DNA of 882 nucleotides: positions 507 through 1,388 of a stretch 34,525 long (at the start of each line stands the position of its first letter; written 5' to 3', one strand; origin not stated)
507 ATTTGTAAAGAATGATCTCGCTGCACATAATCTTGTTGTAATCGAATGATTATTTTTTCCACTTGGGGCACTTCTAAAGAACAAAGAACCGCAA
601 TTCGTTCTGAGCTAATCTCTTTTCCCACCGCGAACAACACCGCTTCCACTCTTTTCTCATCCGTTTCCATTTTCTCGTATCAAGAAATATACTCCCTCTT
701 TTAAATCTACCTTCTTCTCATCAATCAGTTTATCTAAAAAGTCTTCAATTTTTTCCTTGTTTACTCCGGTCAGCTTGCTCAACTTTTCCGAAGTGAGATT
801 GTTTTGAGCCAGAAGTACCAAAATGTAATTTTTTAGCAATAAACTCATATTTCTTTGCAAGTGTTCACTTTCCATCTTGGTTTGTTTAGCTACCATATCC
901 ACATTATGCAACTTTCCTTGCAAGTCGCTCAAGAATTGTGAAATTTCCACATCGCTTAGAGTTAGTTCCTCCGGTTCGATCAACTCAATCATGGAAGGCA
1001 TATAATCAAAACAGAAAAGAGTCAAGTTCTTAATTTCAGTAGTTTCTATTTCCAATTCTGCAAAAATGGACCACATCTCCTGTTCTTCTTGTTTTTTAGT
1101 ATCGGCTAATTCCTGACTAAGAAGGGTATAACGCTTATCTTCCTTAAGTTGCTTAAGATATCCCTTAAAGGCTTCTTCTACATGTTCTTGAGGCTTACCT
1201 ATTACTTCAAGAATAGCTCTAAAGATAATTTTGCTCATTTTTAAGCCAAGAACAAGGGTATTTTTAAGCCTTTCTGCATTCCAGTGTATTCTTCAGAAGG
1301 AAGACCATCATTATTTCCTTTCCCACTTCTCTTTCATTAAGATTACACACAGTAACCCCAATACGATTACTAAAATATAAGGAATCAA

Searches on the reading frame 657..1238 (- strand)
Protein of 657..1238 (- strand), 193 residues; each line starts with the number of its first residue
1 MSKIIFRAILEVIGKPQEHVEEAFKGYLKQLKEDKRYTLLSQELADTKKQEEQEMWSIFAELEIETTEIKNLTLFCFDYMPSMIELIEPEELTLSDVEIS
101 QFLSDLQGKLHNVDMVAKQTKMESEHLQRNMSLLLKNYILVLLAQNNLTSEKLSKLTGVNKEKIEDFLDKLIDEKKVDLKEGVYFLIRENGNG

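Call 59: find_encoding_contigs(protein=window:657-1238:-, flank=10000, max_places=1)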
Protein window:657-1238:- (193 aa): 7 contigs read that carry it; 1 place shown.
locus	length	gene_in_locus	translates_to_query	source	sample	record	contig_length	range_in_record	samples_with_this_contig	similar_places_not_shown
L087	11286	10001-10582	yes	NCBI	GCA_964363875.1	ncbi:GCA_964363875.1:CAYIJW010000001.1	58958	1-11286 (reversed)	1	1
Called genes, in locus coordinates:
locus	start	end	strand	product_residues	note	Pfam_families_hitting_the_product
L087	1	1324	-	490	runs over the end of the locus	PF22505:RNase_J_b_CASP, PF07521:RMMBL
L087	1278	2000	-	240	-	PF01209:Ubie_methyltran, PF13489:Methyltransf_23, PF02353:CMAS, PF13649:Methyltransf_25, PF13847:Methyltransf_31, PF08241:Methyltransf_11, PF08242:Methyltransf_12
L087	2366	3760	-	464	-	-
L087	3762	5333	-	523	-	-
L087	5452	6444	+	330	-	PF13620:CarboxypepD_reg (weak)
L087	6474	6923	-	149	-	-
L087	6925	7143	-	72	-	-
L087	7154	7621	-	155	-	-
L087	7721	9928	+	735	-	PF00932:LTD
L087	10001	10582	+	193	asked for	PF27325:MJ0538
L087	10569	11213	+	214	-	PF04079:SMC_ScpB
